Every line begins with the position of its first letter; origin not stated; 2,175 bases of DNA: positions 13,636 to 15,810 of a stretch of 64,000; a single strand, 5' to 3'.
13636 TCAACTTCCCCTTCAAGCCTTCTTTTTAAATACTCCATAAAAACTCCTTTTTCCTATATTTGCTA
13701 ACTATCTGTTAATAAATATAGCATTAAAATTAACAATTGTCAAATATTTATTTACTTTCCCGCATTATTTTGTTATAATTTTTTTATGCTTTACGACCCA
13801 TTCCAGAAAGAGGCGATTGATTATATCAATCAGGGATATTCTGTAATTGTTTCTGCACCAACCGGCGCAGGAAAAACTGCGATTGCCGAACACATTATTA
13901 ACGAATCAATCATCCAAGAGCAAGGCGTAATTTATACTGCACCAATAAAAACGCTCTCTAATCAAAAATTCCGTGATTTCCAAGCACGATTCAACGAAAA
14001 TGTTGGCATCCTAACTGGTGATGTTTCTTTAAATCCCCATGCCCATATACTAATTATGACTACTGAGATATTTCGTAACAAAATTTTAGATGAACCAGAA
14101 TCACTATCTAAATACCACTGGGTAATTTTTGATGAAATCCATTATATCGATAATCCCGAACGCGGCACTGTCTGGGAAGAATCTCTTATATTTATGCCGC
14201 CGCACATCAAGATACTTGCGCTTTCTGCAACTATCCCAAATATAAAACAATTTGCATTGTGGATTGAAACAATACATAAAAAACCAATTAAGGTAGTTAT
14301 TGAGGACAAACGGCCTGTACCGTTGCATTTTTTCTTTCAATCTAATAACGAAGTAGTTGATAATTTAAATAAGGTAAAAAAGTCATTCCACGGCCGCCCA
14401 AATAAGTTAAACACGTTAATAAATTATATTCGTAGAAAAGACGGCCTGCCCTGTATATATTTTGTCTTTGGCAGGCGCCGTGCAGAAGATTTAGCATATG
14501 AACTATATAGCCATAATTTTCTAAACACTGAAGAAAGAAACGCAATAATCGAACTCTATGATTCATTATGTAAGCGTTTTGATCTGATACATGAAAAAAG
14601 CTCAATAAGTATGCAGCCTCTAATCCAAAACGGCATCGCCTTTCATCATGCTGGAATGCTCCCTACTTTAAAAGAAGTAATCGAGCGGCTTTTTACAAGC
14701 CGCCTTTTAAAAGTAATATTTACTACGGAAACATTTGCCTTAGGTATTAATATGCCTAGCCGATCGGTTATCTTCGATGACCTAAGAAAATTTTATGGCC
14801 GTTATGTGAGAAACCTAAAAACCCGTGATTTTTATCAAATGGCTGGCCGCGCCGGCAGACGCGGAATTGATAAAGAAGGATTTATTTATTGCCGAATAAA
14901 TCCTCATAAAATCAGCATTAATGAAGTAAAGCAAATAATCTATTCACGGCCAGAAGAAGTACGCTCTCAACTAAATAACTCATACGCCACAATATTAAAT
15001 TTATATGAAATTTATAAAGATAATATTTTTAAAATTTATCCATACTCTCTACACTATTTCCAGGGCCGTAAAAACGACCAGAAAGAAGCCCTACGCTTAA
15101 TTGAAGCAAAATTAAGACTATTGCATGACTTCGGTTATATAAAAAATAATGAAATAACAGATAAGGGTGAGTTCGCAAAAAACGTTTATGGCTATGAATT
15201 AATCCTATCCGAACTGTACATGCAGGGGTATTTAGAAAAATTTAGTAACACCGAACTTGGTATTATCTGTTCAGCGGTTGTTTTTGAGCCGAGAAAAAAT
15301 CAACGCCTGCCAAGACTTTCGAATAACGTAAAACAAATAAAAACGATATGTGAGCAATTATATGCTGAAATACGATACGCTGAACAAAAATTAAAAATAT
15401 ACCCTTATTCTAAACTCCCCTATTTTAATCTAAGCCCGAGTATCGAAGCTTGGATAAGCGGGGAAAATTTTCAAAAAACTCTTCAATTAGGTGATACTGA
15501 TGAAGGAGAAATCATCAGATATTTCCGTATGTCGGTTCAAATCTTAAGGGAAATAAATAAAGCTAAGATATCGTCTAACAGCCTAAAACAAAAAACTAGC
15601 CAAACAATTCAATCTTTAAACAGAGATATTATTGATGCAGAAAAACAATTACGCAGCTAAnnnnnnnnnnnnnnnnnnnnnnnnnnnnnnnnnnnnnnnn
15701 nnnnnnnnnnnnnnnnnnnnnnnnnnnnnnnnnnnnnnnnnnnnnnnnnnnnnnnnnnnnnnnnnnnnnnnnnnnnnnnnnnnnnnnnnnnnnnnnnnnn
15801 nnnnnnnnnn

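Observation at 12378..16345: Divergent pair: DUF4143 AAA+ ATPase versus a Ski2-like DEIH helicase translationally coupled to a ComFC-like phosphoribosyltransferase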

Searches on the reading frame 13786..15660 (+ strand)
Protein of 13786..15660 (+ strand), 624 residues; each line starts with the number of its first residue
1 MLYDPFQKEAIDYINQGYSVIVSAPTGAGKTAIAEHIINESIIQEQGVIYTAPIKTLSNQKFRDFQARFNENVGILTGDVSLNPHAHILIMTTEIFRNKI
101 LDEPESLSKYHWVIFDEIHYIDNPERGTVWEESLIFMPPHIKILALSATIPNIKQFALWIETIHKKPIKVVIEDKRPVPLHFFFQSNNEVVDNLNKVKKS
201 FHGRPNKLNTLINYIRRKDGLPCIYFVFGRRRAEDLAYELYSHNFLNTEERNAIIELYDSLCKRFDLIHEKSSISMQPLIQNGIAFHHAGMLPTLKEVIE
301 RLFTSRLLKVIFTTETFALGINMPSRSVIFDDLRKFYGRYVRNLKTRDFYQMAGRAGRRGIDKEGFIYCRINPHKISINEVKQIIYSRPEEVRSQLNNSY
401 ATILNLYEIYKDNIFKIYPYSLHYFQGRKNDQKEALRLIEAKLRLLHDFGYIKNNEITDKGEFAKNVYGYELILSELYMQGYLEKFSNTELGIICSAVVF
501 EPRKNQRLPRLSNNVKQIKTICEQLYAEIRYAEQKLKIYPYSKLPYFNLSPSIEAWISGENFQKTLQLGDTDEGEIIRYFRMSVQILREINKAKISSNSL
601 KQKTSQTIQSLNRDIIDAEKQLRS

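Call 3: search_protein_families(library=pfam, proteins=[window:13786-15660:+], max_evalue=0.01)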
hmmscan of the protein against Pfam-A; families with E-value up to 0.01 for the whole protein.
window:13786-15660:+ (624 aa): 7 families
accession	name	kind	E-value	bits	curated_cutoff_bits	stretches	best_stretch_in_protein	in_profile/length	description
PF00270.35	DEAD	-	4.8e-28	98.4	26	1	5-155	2-166/167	DEAD/DEAH box helicase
PF08148.17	DSHCT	-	9e-26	91.1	22.7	1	454-617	1-171/172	DSHCT (NUC185) domain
PF04851.21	ResIII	-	7.7e-13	49.1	22.5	1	5-151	6-163/164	Type III restriction enzyme, res subunit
PF00271.37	Helicase_C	-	2.6e-07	31.3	23.5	1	283-360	41-110/110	Helicase conserved C-terminal domain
PF22527.2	DEXQc_Suv3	-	7e-06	26.1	27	1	24-138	20-122/154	DEXQ-box helicase domain of Suv3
PF20720.3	nSTAND3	-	0.00014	22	27.2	1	8-56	8-56/155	Novel STAND NTPase 3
PF01637.24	ATPase_2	-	0.00024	21.4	33.2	1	25-121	28-122/225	ATPase domain predominantly from Archaea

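Call 4: search_protein_families(library=ncbifam, proteins=[window:13786-15660:+], max_evalue=0.01)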
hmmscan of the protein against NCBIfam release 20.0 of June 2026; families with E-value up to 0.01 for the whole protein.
window:13786-15660:+ (624 aa): 24 families
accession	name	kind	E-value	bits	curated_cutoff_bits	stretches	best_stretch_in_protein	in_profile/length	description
NF002654.0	PRK02362.1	equivalog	1.1e-56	192.6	887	1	2-506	24-507/739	ATP-dependent DNA helicase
NF040935.1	helicase_Hel308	equivalog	8.4e-55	186.2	1200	1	4-404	28-433/704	ATP-dependent DNA helicase Hel308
NF002251.0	PRK01172.1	equivalog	1.6e-52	178.7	891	1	2-465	23-472/674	ATP-dependent DNA helicase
NF001308.0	PRK00254.1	equivalog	2.7e-44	151.5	1216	1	3-405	25-421/720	ATP-dependent DNA helicase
TIGR04121.1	DEXH_lig_assoc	equivalog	7.8e-17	60.3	850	1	5-185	16-221/804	ligase-associated DNA damage response DEXH box helicase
NF010338.0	PRK13767.1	equivalog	7.4e-12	44.3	849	1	4-202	35-275/877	ATP-dependent helicase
TIGR01587.1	cas3_core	equivalog_domain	6.5e-11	41.9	102.45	1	20-78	2-63/358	CRISPR-associated helicase Cas3'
NF010337.0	PRK13766.1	equivalog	9.2e-09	34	610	1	14-119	28-142/781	Hef nuclease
TIGR00614.1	recQ_fam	subfamily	4e-08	32.5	219.8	1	281-406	248-364/470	RecQ family ATP-dependent DNA helicase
TIGR01389.1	recQ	equivalog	4.8e-07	28.6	640.2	1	284-372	249-331/591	DNA helicase RecQ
TIGR00595.1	priA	equivalog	3.4e-05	22.6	230.35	1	26-83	6-63/509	replication restart helicase PriA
NF004069.0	PRK05580.2-1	equivalog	3.6e-05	22.4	767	1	7-89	116-198/612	primosomal protein N'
TIGR00580.2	mfd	equivalog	7.8e-05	21.2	800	0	25-71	462-508/907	transcription-repair coupling factor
NF004066.1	PRK05580.1-3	equivalog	9.5e-05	20.9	813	1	7-78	257-332/788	primosomal protein N'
NF004072.0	PRK05580.2-4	equivalog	0.00011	20.7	1030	1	6-84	125-204/648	primosomal protein N'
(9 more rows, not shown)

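Call 6: find_homologous_proteins(query=window:13786-15657:+, max_evalue=1e-10)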
Query window:13786-15657:+ (624 aa): 8000 proteins with E <= 1e-10 among 8000 candidates; the best 120 are listed.
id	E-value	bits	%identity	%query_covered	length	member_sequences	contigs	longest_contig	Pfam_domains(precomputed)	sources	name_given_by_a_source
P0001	0.0e+0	1410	100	100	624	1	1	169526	PF00270.36,PF00271.38,PF22527.3,PF08148.18,PF04851.22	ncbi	ncbi:MAG: DEAD/DEAH box helicase [Candidatus Omnitrophota bacterium]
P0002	0.0e+0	1089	75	100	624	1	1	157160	PF00270.36,PF00271.38,PF22527.3,PF08148.18,PF04851.22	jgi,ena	-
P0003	0.0e+0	1073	74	100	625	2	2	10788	PF00270.36,PF00271.38,PF01637.25,PF22527.3,PF08148.18,PF04851.22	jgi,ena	-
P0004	0.0e+0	1068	74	100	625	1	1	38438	PF00270.36,PF00271.38,PF22527.3,PF08148.18,PF04851.22,PF20720.4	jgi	jgi:superfamily II RNA helicase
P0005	0.0e+0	1067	74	100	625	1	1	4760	PF00270.36,PF00271.38,PF22527.3,PF08148.18,PF04851.22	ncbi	-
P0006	0.0e+0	1063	74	100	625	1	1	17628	PF00270.36,PF00271.38,PF22527.3,PF08148.18,PF04851.22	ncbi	-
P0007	0.0e+0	1055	73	100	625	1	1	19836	PF00270.36,PF00271.38,PF22527.3,PF08148.18,PF04851.22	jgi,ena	-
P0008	0.0e+0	1055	73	100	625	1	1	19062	PF00270.36,PF00271.38,PF22527.3,PF08148.18,PF04851.22,PF20720.4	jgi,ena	-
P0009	0.0e+0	1054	73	100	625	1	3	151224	PF00270.36,PF00271.38,PF22527.3,PF08148.18,PF04851.22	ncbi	-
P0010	0.0e+0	1051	73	100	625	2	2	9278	PF00270.36,PF00271.38,PF08148.18,PF04851.22,PF20720.4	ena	-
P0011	0.0e+0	1051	74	100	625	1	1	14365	PF00270.36,PF00271.38,PF22527.3,PF08148.18,PF04851.22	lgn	-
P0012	0.0e+0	1051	73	100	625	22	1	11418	PF00270.36,PF00271.38,PF22527.3,PF08148.18,PF04851.22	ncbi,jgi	jgi:superfamily II RNA helicase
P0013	0.0e+0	1050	74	100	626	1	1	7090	PF00270.36,PF00271.38,PF22527.3,PF08148.18,PF04851.22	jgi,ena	-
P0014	0.0e+0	1047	74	100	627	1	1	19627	PF00270.36,PF00271.38,PF22527.3,PF08148.18,PF04851.22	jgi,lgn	jgi:superfamily II RNA helicase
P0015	0.0e+0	1046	72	100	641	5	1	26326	PF00270.36,PF00271.38,PF22527.3,PF08148.18,PF04851.22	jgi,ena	-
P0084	0.0e+0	1026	73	100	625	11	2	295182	PF00270.36,PF00271.38,PF22527.3,PF08148.18,PF04851.22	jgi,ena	jgi:superfamily II RNA helicase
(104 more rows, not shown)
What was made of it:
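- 13786..15660 (+): Arch-less Ski2/Mtr4-like DEIH helicase with a C-terminal DSHCT domain (624 aa). Orthologues of about 625 aa are 70-75% identical across many Omnitrophota (call 6).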

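Call 10: find_encoding_contigs(protein=P0002, flank=8000, max_places=2)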
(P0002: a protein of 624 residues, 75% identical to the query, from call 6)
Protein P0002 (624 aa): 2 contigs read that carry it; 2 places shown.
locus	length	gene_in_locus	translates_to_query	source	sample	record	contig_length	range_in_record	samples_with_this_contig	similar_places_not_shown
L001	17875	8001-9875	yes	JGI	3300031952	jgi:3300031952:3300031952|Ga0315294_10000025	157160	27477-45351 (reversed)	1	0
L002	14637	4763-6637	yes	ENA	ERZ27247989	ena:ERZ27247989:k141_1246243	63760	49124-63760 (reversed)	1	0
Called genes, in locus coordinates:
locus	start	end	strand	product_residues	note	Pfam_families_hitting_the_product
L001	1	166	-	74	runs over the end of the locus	-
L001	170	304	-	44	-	-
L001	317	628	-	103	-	-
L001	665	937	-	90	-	-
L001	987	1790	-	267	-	-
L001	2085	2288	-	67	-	-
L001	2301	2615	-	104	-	-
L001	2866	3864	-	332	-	PF13310:Virulence_RhuM, PF02661:Fic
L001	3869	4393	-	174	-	PF01202:SKI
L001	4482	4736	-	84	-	PF04026:SpoVG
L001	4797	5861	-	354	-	PF01264:Chorismate_synt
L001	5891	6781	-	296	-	PF05157:MshEN, PF07238:PilZ (weak)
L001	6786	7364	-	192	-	PF00565:SNase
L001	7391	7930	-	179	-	PF12654:DUF3786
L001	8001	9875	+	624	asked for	PF00270:DEAD, PF04851:ResIII, PF22527:DEXQc_Suv3 (weak), PF00271:Helicase_C (weak), PF08148:DSHCT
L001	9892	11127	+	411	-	PF01590:GAF, PF13185:GAF_2, PF13492:GAF_3, PF13487:HD_5, PF01966:HD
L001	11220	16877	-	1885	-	PF22148:Fervidolysin_NPro-like (faint), PF00082:Peptidase_S8, PF01839:FG-GAP (faint), PF13517:FG-GAP_3, PF26549:Tricorn_N, PF00041:fn3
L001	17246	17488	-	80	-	-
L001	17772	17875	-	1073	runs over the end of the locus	PF05345:He_PIG, PF17963:Big_9, PF17892:Cadherin_5 (weak)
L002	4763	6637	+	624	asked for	PF00270:DEAD, PF04851:ResIII, PF22527:DEXQc_Suv3 (weak), PF00271:Helicase_C (weak), PF08148:DSHCT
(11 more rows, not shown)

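Call 11: find_encoding_contigs(protein=P0084, flank=8000, max_places=2)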
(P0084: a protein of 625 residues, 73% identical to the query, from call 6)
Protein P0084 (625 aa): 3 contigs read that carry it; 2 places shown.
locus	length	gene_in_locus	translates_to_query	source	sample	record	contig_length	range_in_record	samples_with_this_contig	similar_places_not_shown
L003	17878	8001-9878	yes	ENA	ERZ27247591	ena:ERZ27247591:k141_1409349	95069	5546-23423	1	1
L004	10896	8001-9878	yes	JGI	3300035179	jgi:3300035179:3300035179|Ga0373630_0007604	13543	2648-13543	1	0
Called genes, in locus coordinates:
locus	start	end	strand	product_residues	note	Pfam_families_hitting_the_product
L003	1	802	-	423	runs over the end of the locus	PF04413:Glycos_transf_N, PF00534:Glycos_transf_1 (weak)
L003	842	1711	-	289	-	PF02899:Phage_int_SAM_1, PF13102:Phage_int_SAM_5 (weak), PF13495:Phage_int_SAM_4 (weak), PF00589:Phage_integrase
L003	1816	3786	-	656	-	PF01751:Toprim, PF01131:Topoisom_bac, PF01396:Zn_ribbon_Top1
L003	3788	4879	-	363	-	PF12826:HHH_2 (faint), PF02481:DNA_processg_A, PF17782:WHD_DprA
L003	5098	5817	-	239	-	PF01202:SKI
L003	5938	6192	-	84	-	PF04026:SpoVG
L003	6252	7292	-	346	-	PF01264:Chorismate_synt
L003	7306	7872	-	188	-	PF00565:SNase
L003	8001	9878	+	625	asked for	PF00270:DEAD, PF04851:ResIII, PF22527:DEXQc_Suv3 (weak), PF00271:Helicase_C (faint), PF08148:DSHCT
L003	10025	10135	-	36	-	-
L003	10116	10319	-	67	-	-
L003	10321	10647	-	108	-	-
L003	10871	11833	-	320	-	PF01661:Macro, PF00293:NUDIX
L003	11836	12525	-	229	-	PF13650:Asp_protease_2, PF13975:gag-asp_proteas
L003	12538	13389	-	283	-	PF19783:DUF6268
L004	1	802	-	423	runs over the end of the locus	PF04413:Glycos_transf_N, PF00534:Glycos_transf_1 (weak)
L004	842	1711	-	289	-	PF02899:Phage_int_SAM_1, PF13102:Phage_int_SAM_5 (weak), PF13495:Phage_int_SAM_4 (weak), PF00589:Phage_integrase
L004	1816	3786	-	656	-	PF01751:Toprim, PF01131:Topoisom_bac, PF01396:Zn_ribbon_Top1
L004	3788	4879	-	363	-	PF12826:HHH_2 (faint), PF02481:DNA_processg_A, PF17782:WHD_DprA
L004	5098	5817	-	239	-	PF01202:SKI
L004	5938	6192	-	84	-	PF04026:SpoVG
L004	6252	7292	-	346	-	PF01264:Chorismate_synt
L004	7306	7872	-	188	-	PF00565:SNase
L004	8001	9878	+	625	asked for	PF00270:DEAD, PF04851:ResIII, PF22527:DEXQc_Suv3 (weak), PF00271:Helicase_C (faint), PF08148:DSHCT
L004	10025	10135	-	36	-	-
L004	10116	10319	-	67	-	-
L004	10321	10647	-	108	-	-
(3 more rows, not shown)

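Call 12: find_related_loci(query=window:13786-15657:+, collection=genome_contigs, flank=6000)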
Query window:13786-15657:+ (624 aa) in genome_contigs; peptide patterns used: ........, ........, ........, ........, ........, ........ (x = any residue, [..] = any of these).
42 stretches matched a pattern, but none encodes a relative of the query by tblastn (E <= 1e-3).
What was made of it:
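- Tried and rejected: A scan of genome_contigs with the helicase alone found nothing (call 12).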

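Call 16: search_protein_representatives(protein=window:13786-15657:+)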
Query: 624 residues. Proteins with E-value up to 0.001 (for the whole library): 19863; up to 1e-10: 10244; up to 1e-30: 2769. The best 150 are listed.
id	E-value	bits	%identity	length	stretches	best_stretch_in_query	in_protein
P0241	2.1e-202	690.4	50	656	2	203-623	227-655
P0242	1.9e-200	683.9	50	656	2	200-623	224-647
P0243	1.4e-195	667.8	51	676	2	199-623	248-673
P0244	1.1e-176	605.5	44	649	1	3-622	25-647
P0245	5.0e-167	573.6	47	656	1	3-622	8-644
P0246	7.7e-162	556.4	46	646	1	3-623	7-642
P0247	3.9e-158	544.2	44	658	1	3-623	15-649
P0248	7.0e-158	543.4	45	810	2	3-430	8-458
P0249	1.8e-156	538.7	43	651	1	3-623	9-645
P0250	7.9e-156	536.6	44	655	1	3-620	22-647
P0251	7.4e-155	533.4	43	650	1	2-622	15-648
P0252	1.5e-154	532.4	44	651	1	3-623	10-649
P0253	1.5e-153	529.1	44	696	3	209-436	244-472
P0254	2.0e-152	525.4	43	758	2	4-427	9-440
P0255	1.1e-150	519.6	43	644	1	3-623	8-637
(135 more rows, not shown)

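Call 21: find_related_loci(query=A1, collection=genome_contigs, flank=6000)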
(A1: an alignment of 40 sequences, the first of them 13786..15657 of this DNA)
Query A1 (624 aa) in genome_contigs; peptide patterns used: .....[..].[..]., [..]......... (x = any residue, [..] = any of these).
600 stretches matched a pattern (row limit reached: there are more); 587 encode a relative of the query (tblastn E <= 1e-3); the best 80 are kept; 80 distinct loci.
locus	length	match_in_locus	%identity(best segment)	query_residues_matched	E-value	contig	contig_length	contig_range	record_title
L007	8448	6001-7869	73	1-623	0e+0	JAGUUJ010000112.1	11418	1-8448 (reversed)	MAG: Candidatus Omnitrophota bacterium isolate DeMMO5_9 c_000000002995, whole genome shotgun sequence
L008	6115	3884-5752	71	1-623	0e+0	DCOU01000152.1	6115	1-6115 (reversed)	MAG TPA_asm: Candidatus Omnitrophica bacterium UBA1562 UBA1562_contig_8023, whole genome shotgun sequence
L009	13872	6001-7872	71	1-623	0e+0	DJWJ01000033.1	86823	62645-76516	MAG TPA_asm: Candidatus Omnitrophica bacterium UBA6233 UBA6233_contig_45546, whole genome shotgun sequence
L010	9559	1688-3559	70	1-623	0e+0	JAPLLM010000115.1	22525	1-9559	MAG: Candidatus Omnitrophota bacterium isolate LacPavin_0419_WC70L_MAG_46_7 LacPavin_0419_WC70L_scaffold_522447, whole g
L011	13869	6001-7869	70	1-623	0e+0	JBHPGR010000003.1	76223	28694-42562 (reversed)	Candidatus Omnitrophota bacterium isolate SAG AM-311-N03 NODE_3_length_76223_cov_31.372689, whole genome shotgun sequenc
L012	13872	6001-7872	70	1-623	0e+0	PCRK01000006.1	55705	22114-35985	MAG: Candidatus Omnitrophica bacterium CG23_combo_of_CG06-09_8_20_14_all_41_10 CG23_scaffold_81_c, whole genome shotgun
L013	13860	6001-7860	70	1-623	0e+0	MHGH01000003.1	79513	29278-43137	MAG: Omnitrophica WOR_2 bacterium RBG_13_41_10 RBG_13_scaffold_133, whole genome shotgun sequence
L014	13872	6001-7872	70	1-623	0e+0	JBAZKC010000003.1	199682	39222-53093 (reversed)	MAG: Candidatus Omnitrophota bacterium isolate SO_2017_LW4_134 scaffold_209_c1_LW137-91_2017, whole genome shotgun seque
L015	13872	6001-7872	69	1-623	0e+0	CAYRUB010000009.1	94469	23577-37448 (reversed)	MAG TPA_asm: uncultured Planctomycetales bacterium isolate binchicken_co220_28 genome assembly, contig: NODE_96_length_9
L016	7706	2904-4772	68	1-623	0e+0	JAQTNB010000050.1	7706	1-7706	MAG: Candidatus Omnitrophota bacterium isolate STA_54 NODE_20764_length_7706_cov_2.015174_Sandtown_A, whole genome shotg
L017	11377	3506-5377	68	1-624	0e+0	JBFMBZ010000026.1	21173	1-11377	MAG: Candidatus Omnitrophota bacterium isolate MAG177 MAG177_26, whole genome shotgun sequence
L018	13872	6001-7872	67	1-623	0e+0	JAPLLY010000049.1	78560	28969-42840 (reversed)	MAG: Candidatus Omnitrophota bacterium isolate LacPavin_0419_WC90_MAG_41_16 LacPavin_0419_WC90_scaffold_159871, whole ge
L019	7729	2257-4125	66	1-623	0e+0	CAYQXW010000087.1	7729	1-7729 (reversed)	MAG TPA_asm: uncultured Planctomycetales bacterium isolate SRP220891_co4_133 genome assembly, contig: NODE_16998_length_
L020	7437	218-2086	66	1-623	0e+0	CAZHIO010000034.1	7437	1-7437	MAG TPA_asm: uncultured Planctomycetia bacterium isolate SRP178699_co1_494 genome assembly, contig: NODE_14266_length_74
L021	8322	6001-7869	65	1-623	0e+0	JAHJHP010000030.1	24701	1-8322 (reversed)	MAG: Candidatus Omnitrophota bacterium isolate Modern_marine_planktonic.mb.39 Modern_marine_plan.mb.39_k141_235802, whol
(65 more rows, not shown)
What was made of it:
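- Tried and rejected: An alignment-based scan was needed (call 21).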

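Call 27: search_protein_families(library=pfam, alignment_id=A2, max_evalue=0.0001)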
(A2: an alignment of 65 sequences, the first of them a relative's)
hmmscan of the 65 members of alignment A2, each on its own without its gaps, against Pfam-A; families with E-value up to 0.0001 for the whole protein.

A. member 1, L007:5389-5940:- (183 aa): 1 family
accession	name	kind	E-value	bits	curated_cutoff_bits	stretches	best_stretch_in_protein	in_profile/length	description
PF12654.12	DUF3786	-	9.2e-40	136.5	27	1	20-180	16-174/176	Domain of unknown function (DUF3786)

B. families by the number of members that match (of 65 scanned): 58 families (the first 25 are shown)
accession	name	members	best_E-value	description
PF12654.12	DUF3786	8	9.2e-40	Domain of unknown function (DUF3786)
PF00565.23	SNase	6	2.6e-25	Staphylococcal nuclease homologue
PF00881.29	Nitroreductase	2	3.6e-35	Nitroreductase family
PF14512.11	TM1586_NiRdase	2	2.8e-22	Putative TM nitroreductase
PF00293.34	NUDIX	2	2.9e-10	NUDIX domain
PF04509.17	CheC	2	1.2e-06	CheC-like family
PF14559.12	TPR_19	2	1.5e-05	Tetratricopeptide repeat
PF19676.4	DUF6178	1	1.9e-101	Family of unknown function (DUF6178)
PF00923.25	TAL_FSA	1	1.6e-77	Transaldolase/Fructose-6-phosphate aldolase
PF00209.24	SNF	1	1.8e-60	Sodium:neurotransmitter symporter family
PF01520.23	Amidase_3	1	5e-56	N-acetylmuramoyl-L-alanine amidase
PF00248.27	Aldo_ket_red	1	1.2e-52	Aldo/keto reductase family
PF00155.27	Aminotran_1_2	1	1.7e-52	Aminotransferase class I and II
PF00361.26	Proton_antipo_M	1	3.9e-51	NADH:quinone oxidoreductase/Mrp antiporter, TM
PF00441.29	Acyl-CoA_dh_1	1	6.5e-44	Acyl-CoA dehydrogenase, C-terminal domain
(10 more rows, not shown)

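Call 28: search_protein_families(library=pfam, alignment_id=A3, max_evalue=0.0001)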
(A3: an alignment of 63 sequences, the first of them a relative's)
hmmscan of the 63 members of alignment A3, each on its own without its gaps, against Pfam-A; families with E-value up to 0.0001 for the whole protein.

A. member 1, L009:7878-9236:- (452 aa): 1 family
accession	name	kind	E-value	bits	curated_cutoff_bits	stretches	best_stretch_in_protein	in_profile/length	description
PF11962.13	Peptidase_G2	-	8.6e-06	25.7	25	0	266-335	38-101/228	Peptidase_G2, IMC autoproteolytic cleavage domain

B. families by the number of members that match (of 63 scanned): 81 families (the first 25 are shown)
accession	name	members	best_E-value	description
PF00293.34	NUDIX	10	4.7e-22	NUDIX domain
PF01661.27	Macro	8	3.7e-34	Macro domain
PF13361.12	UvrD_C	4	1.9e-64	UvrD-like helicase C-terminal domain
PF12146.15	Hydrolase_4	4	2.9e-12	Serine aminopeptidase, S33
PF00580.27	UvrD-helicase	3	8e-71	UvrD/REP helicase N-terminal domain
PF12705.13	PDDEXK_1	3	8e-40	PD-(D/E)XK nuclease superfamily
PF21445.3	ADDB_N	3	1.2e-30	ADDB, N-terminal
PF01738.24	DLH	3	5.4e-13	Dienelactone hydrolase family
PF00561.26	Abhydrolase_1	3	3.4e-10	alpha/beta hydrolase fold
PF00462.30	Glutaredoxin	2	6.9e-21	Glutaredoxin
PF12697.13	Abhydrolase_6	2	1.8e-09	Alpha/beta hydrolase family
PF12811.12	BaxI_1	1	1.1e-73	Bax inhibitor 1 like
PF00905.27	Transpeptidase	1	7.7e-70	Penicillin binding protein transpeptidase domain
PF02673.24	BacA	1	4.4e-69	Bacitracin resistance protein BacA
PF01168.26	Ala_racemase_N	1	1.5e-62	Alanine racemase, N-terminal domain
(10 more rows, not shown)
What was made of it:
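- Downstream: NUDIX in 10/63 and Macro in 8/63 (calls 27, 28).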
